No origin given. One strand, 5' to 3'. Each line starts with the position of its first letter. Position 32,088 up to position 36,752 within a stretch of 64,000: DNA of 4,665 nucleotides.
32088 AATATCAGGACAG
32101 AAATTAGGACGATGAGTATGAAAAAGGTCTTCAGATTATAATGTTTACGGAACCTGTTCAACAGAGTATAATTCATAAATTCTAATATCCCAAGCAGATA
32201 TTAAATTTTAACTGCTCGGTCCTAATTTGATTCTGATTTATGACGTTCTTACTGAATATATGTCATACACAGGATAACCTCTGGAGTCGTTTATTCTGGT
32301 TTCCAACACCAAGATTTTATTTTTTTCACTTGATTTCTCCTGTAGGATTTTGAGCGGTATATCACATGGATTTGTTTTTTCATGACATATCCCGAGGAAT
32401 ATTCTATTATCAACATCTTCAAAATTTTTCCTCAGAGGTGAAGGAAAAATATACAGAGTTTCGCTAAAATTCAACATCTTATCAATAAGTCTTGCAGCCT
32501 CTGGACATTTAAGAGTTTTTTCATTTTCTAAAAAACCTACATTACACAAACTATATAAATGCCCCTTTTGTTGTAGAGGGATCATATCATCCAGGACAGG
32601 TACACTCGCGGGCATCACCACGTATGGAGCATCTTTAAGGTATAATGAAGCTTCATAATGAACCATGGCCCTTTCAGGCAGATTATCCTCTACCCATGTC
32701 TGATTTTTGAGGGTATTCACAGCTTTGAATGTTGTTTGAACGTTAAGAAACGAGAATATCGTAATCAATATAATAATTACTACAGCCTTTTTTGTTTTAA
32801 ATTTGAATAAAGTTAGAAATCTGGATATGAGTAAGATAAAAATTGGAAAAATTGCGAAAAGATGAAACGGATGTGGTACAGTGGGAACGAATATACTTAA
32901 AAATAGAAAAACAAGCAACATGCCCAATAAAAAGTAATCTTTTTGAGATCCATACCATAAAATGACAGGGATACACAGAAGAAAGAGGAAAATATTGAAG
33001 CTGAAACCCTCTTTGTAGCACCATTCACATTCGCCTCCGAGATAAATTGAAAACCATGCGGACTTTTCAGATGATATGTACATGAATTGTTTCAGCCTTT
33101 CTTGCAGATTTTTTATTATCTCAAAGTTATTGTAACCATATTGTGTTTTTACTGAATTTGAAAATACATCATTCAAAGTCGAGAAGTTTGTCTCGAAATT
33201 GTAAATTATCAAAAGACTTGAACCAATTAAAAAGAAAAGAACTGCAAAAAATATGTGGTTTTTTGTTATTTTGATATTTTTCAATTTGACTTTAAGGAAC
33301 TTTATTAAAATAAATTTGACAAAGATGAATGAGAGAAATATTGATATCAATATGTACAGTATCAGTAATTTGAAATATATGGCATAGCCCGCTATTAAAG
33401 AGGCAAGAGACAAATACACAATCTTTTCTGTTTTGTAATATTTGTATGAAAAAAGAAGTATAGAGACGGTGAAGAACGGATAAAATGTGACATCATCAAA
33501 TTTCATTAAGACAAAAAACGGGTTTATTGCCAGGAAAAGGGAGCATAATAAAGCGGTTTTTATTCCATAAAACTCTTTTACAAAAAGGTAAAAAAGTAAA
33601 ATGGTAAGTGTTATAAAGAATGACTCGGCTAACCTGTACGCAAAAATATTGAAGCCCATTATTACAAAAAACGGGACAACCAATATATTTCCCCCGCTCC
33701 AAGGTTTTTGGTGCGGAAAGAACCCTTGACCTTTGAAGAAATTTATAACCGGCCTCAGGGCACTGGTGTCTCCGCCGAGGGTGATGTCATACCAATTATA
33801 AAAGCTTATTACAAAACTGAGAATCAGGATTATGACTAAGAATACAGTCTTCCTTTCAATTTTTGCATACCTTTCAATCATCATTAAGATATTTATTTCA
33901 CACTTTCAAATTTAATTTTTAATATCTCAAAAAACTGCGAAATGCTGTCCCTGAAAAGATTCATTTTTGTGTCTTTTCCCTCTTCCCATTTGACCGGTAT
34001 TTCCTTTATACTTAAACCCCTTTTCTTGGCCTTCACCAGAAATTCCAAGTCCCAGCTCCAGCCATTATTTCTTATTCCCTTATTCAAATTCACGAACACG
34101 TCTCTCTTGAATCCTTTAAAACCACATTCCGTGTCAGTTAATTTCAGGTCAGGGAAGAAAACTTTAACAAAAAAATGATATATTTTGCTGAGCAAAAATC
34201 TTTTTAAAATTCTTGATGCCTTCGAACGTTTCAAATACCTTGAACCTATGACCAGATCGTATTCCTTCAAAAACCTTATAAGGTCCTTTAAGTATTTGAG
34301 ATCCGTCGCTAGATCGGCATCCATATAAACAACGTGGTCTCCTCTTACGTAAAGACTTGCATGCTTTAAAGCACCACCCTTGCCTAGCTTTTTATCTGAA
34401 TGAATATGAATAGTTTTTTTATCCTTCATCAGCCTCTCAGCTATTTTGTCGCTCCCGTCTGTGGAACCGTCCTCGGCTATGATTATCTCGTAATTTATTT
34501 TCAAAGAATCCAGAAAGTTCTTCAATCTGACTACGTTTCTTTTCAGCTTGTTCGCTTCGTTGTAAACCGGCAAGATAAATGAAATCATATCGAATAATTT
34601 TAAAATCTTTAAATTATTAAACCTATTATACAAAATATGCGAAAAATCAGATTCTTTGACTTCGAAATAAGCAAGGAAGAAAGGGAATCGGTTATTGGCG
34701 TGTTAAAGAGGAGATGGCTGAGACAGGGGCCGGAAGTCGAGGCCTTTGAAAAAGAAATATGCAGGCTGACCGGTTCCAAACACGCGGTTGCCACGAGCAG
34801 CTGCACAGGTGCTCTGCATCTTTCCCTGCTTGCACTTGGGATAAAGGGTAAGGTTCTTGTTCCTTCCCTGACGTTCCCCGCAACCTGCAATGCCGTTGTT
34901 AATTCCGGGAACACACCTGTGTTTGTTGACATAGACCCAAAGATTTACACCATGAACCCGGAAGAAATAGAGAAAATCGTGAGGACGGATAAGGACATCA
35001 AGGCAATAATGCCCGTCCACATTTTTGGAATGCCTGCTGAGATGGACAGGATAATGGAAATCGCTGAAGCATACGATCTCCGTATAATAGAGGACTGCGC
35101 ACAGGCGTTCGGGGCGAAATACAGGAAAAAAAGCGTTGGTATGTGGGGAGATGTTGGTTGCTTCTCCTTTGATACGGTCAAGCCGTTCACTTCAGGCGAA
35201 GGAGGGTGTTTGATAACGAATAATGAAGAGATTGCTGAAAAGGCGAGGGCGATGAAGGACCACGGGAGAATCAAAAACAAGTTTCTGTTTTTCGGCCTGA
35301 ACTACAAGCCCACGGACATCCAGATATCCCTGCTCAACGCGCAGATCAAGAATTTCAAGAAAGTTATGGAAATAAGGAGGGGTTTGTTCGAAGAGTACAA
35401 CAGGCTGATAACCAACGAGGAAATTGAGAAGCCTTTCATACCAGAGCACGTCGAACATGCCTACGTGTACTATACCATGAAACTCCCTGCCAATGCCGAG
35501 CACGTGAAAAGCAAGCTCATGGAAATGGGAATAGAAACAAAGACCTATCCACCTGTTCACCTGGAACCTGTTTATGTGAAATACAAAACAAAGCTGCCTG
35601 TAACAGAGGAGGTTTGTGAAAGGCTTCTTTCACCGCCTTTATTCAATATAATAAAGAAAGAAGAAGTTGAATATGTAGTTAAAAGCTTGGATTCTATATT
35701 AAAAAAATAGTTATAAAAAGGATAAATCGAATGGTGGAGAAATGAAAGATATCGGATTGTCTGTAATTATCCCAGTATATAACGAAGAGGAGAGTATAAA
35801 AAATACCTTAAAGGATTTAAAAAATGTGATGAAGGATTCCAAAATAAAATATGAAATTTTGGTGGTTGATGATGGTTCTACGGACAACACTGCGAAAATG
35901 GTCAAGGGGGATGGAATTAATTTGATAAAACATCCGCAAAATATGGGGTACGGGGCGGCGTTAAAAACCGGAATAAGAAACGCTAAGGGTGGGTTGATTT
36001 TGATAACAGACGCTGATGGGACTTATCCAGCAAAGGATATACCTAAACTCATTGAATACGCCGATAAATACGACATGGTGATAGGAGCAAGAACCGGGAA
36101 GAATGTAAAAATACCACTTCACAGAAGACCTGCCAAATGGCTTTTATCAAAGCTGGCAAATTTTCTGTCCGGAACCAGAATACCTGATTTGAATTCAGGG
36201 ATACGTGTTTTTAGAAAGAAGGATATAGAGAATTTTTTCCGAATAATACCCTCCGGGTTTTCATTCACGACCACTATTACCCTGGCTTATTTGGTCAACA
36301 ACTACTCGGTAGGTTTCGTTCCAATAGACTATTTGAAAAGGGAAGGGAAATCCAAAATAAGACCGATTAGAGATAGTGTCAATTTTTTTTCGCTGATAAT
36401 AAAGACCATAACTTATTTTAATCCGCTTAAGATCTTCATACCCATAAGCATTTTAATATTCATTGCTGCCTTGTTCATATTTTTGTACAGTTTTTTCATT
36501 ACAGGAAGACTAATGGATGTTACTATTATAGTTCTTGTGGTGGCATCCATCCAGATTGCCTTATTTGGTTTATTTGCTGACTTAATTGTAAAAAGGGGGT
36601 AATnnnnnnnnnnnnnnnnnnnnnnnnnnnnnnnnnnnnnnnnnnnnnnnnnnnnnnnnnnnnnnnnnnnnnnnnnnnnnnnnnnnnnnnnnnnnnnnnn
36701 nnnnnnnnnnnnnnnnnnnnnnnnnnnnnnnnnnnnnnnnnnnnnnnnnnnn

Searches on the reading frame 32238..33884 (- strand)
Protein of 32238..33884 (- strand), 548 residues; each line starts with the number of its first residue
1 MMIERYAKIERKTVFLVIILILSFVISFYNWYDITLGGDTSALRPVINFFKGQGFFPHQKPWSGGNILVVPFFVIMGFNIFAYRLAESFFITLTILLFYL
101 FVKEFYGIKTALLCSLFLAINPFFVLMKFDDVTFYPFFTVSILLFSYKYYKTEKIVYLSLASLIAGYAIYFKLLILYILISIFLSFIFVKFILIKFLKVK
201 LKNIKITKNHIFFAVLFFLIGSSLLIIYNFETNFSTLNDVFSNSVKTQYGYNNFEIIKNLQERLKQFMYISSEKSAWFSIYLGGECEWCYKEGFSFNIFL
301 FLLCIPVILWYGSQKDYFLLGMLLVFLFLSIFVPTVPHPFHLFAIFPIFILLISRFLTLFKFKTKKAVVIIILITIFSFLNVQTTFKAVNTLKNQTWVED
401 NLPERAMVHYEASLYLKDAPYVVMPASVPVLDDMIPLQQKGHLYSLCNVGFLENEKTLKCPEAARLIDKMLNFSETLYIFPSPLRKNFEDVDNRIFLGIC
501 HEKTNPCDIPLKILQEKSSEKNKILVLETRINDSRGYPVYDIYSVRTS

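Call 8: search_protein_families(library=pfam, proteins=[window:32238-33884:-], max_evalue=0.01)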
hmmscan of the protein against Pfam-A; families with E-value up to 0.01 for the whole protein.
window:32238-33884:- (548 aa): 1 family
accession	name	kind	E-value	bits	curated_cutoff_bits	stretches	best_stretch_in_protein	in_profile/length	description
PF13231.12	PMT_2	-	4.4e-07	30.7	26.1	1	72-203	13-140/160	Dolichyl-phosphate-mannose-protein mannosyltransferase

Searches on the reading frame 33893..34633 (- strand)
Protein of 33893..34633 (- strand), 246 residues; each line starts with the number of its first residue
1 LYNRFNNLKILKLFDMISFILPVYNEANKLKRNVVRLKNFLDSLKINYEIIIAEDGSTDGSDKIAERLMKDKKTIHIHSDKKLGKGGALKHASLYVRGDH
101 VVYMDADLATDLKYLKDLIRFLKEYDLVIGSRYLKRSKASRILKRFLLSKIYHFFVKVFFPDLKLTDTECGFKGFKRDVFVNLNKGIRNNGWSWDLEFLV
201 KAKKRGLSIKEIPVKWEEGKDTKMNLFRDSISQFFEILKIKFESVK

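Call 9: search_protein_families(library=pfam, proteins=[window:33893-34633:-], max_evalue=0.01)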
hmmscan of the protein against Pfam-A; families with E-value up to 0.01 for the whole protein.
window:33893-34633:- (246 aa): 2 families
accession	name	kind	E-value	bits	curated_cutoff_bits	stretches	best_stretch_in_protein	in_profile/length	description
PF00535.33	Glycos_transf_2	-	8.4e-29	101.1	23.3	1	18-180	1-164/168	Glycosyl transferase family 2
PF13704.12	Glyco_tranf_2_4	-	0.0038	18.1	27.5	1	48-107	20-81/98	Glycosyl transferase family 2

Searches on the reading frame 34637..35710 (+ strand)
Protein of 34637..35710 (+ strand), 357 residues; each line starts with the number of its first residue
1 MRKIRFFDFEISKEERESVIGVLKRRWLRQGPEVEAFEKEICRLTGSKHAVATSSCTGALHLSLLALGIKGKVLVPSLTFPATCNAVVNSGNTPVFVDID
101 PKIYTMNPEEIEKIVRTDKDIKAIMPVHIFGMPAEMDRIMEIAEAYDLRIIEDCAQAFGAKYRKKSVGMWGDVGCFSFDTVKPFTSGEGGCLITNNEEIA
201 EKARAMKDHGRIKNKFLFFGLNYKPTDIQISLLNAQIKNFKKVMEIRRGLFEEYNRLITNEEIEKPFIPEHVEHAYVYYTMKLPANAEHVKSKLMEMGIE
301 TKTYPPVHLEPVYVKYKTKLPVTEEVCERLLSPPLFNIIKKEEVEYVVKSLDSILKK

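Call 9: search_protein_families(library=pfam, proteins=[window:34637-35710:+], max_evalue=0.01)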
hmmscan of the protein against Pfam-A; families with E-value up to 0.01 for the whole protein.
window:34637-35710:+ (357 aa): 4 families
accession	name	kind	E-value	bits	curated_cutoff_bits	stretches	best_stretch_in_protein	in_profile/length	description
PF01041.23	DegT_DnrJ_EryC1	-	1.4e-99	334.2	19.8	1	11-351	3-359/360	DegT/DnrJ/EryC1/StrS aminotransferase family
PF01212.27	Beta_elim_lyase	-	0.00023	21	27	1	32-209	32-226/288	Beta-eliminating lyase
PF01053.26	Cys_Met_Meta_PP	-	0.00089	18.3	27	1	30-99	50-119/381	Cys/Met metabolism PLP-dependent enzyme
PF05889.19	SepSecS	-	0.00092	18.5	21.1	1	38-303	62-336/389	O-phosphoseryl-tRNA(Sec) selenium transferase, SepSecS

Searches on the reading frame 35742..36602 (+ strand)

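Call 9: search_protein_families(library=pfam, proteins=[window:35742-36602:+], max_evalue=0.01)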
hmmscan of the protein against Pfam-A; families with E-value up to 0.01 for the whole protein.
window:35742-36602:+ (286 aa): 4 families
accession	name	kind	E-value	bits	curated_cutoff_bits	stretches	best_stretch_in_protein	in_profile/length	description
PF00535.33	Glycos_transf_2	-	8.7e-35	120.6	23.3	1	7-164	1-166/168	Glycosyl transferase family 2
PF10111.15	Glyco_tranf_2_2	-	6.2e-07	29.6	27.3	1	7-97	1-96/276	Glycosyltransferase like family 2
PF13641.12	Glyco_tranf_2_3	-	1.5e-05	25.5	27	1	6-113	3-119/230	Glycosyltransferase like family 2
PF13733.12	Glyco_transf_7N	-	0.0027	17.8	27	1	7-48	50-91/134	N-terminal region of glycosyl transferase group 7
